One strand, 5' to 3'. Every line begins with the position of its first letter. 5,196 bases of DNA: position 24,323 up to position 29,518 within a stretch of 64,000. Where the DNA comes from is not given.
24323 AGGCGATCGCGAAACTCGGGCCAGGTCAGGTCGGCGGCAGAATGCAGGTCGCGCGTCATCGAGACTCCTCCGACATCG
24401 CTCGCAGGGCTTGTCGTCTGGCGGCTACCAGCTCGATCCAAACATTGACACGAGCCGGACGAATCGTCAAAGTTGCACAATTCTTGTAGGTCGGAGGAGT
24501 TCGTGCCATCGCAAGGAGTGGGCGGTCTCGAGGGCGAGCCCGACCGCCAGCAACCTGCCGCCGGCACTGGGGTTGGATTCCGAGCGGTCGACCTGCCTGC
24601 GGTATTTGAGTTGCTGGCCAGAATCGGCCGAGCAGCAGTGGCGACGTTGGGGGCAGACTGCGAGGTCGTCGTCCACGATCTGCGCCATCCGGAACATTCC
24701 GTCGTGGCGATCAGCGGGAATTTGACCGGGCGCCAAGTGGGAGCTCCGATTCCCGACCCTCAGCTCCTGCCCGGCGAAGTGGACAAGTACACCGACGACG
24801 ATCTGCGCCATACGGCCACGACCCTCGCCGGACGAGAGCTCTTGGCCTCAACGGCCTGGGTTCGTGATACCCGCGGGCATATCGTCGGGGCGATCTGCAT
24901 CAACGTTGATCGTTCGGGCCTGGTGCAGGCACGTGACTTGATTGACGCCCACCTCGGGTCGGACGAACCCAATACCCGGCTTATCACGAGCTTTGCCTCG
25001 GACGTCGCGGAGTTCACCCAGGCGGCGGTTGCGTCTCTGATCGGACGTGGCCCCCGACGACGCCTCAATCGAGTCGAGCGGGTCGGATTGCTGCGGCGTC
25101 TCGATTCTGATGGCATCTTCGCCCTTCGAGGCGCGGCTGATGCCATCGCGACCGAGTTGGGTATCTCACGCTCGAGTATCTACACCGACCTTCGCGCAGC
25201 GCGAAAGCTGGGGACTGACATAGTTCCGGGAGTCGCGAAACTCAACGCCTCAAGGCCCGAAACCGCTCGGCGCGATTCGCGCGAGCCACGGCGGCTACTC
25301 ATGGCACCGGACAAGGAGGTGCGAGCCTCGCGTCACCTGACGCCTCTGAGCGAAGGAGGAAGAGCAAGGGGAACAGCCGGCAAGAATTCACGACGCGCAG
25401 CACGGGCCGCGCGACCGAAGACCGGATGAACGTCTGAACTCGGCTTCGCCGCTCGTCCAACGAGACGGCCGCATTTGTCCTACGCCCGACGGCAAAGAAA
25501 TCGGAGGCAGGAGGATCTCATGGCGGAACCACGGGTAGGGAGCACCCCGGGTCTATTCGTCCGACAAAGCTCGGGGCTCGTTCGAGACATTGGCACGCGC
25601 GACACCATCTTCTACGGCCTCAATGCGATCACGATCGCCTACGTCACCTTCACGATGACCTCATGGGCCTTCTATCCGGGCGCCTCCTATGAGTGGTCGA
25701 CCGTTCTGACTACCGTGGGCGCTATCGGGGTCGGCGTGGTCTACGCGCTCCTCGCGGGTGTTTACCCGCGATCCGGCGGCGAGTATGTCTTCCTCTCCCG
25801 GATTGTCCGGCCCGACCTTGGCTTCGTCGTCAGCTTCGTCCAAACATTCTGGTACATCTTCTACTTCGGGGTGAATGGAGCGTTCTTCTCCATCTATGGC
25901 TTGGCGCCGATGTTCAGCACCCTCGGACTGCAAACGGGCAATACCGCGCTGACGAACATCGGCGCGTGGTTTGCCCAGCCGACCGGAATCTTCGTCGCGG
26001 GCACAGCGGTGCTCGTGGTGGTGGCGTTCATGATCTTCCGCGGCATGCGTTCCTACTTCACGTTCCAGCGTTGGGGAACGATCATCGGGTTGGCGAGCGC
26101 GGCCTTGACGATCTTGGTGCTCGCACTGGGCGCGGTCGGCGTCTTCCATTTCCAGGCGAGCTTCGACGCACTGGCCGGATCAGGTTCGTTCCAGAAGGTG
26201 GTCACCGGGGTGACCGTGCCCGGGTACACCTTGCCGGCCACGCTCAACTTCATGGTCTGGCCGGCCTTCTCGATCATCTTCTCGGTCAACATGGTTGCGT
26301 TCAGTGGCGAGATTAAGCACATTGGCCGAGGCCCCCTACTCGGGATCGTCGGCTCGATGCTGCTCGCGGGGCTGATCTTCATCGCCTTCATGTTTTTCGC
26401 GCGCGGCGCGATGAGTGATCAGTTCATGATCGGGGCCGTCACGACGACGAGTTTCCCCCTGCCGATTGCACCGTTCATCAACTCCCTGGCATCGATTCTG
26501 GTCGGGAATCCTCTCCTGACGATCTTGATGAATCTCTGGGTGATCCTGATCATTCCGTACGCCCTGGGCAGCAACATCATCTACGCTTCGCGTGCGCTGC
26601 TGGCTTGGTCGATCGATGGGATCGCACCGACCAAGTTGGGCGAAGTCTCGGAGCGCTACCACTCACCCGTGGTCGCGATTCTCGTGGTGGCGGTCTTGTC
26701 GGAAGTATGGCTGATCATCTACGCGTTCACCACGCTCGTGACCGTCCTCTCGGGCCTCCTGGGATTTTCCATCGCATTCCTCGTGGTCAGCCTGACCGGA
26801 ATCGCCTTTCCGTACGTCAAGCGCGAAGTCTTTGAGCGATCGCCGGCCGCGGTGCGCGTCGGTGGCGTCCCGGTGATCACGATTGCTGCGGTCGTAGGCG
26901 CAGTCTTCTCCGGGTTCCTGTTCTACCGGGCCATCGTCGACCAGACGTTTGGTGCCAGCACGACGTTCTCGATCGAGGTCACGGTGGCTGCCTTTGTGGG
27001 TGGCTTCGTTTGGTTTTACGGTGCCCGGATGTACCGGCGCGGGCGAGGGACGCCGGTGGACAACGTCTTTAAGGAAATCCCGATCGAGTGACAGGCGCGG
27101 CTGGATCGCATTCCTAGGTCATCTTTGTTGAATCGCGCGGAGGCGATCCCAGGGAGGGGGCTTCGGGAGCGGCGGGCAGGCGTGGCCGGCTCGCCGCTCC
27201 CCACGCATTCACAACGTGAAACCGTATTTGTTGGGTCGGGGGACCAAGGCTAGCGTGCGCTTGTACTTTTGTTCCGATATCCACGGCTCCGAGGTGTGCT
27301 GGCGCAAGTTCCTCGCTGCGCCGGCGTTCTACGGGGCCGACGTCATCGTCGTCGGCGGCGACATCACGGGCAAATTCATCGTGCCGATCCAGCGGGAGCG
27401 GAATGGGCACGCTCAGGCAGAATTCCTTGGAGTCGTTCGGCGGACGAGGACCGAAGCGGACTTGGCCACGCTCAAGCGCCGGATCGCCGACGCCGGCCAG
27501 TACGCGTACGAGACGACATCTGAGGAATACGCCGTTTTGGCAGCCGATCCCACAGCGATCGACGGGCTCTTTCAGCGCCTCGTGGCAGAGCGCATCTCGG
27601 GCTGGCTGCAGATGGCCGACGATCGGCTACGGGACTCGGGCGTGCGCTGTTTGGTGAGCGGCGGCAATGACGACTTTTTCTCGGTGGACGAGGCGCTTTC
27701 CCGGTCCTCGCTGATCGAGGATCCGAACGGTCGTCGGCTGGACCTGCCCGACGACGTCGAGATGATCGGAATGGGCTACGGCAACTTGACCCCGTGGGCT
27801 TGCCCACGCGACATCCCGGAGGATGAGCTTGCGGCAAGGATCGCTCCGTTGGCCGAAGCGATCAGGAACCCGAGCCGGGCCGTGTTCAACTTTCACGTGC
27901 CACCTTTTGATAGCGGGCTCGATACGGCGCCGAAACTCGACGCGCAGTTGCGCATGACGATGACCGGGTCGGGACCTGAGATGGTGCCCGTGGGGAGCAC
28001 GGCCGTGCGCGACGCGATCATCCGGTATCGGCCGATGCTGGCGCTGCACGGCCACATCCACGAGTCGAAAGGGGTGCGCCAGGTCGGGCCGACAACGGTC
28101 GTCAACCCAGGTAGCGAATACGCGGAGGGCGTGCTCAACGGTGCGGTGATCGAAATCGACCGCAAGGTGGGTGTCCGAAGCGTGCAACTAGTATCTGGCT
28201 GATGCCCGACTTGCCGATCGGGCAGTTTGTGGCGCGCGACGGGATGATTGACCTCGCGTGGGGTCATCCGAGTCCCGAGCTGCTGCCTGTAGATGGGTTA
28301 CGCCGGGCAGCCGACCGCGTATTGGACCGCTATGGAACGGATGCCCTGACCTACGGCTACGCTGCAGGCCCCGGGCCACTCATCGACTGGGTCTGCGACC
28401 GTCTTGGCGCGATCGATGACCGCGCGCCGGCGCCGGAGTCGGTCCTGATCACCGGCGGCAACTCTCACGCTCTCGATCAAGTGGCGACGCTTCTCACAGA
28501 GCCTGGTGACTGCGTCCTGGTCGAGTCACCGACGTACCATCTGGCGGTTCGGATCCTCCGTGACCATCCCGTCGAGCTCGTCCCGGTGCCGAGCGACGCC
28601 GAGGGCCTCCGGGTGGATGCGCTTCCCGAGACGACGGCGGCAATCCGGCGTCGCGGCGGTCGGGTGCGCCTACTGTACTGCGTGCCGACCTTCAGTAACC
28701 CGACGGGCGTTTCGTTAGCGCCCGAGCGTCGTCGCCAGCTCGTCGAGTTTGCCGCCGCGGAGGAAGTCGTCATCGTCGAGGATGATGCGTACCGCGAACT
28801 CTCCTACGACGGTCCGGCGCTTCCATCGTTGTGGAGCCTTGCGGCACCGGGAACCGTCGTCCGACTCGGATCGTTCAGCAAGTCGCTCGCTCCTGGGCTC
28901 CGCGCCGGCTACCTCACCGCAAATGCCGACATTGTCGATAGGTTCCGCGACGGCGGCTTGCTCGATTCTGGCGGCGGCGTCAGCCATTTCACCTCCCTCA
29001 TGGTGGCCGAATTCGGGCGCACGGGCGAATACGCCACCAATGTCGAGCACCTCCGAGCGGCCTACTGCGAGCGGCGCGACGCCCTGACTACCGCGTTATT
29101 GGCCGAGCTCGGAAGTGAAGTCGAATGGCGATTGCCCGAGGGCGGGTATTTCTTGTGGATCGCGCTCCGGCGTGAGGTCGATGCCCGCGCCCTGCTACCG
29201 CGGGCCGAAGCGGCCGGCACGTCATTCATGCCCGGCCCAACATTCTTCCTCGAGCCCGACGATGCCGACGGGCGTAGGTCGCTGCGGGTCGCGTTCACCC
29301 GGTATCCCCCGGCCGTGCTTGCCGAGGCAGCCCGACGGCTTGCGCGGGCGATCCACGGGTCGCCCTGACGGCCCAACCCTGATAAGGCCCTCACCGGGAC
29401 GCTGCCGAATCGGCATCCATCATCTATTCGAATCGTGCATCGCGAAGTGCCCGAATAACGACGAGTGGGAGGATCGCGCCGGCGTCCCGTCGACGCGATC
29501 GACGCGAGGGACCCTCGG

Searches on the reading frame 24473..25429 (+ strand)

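Call 9: search_protein_families(library=pfam, proteins=[window:24473-25429:+], max_evalue=0.001)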
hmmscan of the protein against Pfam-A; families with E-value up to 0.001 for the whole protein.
window:24473-25429:+ (318 aa): 3 families
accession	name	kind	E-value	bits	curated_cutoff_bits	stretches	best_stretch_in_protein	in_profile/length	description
PF08348.17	PAS_6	-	7.8e-24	84.2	27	1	51-154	7-113/115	YheO-like PAS domain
PF13309.12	HTH_22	-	1e-12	48.3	29.6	1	194-241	16-63/63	HTH domain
PF08279.18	HTH_11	-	0.00074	19.8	25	0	222-250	18-46/55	HTH domain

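Call 10: search_protein_families(library=padloc, proteins=[window:24473-25429:+], max_evalue=0.00001)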
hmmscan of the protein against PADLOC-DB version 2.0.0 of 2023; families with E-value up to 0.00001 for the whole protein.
window:24473-25429:+ (318 aa): 0 families

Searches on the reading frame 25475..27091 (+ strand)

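Call 9: search_protein_families(library=pfam, proteins=[window:25475-27091:+], max_evalue=0.001)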
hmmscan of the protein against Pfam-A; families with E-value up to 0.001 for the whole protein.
window:25475-27091:+ (538 aa): 2 families
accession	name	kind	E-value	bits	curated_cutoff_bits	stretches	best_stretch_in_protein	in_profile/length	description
PF13520.12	AA_permease_2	-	1.7e-20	73.8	27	1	40-503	2-420/427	Amino acid permease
PF00324.27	AA_permease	-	2.3e-06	27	24.6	1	78-514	37-457/470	Amino acid permease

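Call 10: search_protein_families(library=padloc, proteins=[window:25475-27091:+], max_evalue=0.00001)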
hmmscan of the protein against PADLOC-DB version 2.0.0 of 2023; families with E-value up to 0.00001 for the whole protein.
window:25475-27091:+ (538 aa): 0 families

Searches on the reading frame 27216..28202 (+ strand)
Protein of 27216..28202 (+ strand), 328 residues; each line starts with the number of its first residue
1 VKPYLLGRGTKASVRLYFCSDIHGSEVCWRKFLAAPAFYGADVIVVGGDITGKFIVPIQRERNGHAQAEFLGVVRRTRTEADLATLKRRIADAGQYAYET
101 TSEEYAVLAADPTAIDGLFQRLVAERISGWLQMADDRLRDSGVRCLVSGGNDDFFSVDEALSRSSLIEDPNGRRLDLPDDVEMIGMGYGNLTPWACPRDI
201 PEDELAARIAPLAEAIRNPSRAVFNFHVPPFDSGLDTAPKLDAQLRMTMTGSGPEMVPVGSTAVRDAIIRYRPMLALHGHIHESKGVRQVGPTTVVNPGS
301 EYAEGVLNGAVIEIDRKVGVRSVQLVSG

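Call 9: search_protein_families(library=pfam, proteins=[window:27216-28202:+], max_evalue=0.001)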
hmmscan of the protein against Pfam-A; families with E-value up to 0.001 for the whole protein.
window:27216-28202:+ (328 aa): 1 family
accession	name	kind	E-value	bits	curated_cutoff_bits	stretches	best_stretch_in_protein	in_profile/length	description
PF12850.12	Metallophos_2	-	0.00019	21.9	27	0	274-301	109-135/154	Calcineurin-like phosphoesterase superfamily domain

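Call 10: search_protein_families(library=padloc, proteins=[window:27216-28202:+], max_evalue=0.00001)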
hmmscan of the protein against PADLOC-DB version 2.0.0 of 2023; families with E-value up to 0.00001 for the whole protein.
window:27216-28202:+ (328 aa): 1 family
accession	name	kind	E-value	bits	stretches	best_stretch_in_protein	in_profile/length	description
PDLC04908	PDC-S10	-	2.7e-08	31.3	1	257-298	157-198/223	-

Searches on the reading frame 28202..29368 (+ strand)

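Call 9: search_protein_families(library=pfam, proteins=[window:28202-29368:+], max_evalue=0.001)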
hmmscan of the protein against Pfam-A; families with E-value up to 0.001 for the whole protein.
window:28202-29368:+ (388 aa): 2 families
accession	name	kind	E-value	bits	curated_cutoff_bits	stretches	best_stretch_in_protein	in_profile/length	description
PF00155.27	Aminotran_1_2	-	4.5e-28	98.9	19.7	1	75-379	62-360/361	Aminotransferase class I and II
PF12897.13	Asp_aminotransf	-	7.8e-16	58.3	27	1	99-383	121-408/421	Aspartate amino-transferase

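Call 10: search_protein_families(library=padloc, proteins=[window:28202-29368:+], max_evalue=0.00001)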
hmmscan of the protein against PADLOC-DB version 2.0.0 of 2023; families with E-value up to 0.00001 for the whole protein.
window:28202-29368:+ (388 aa): 0 families
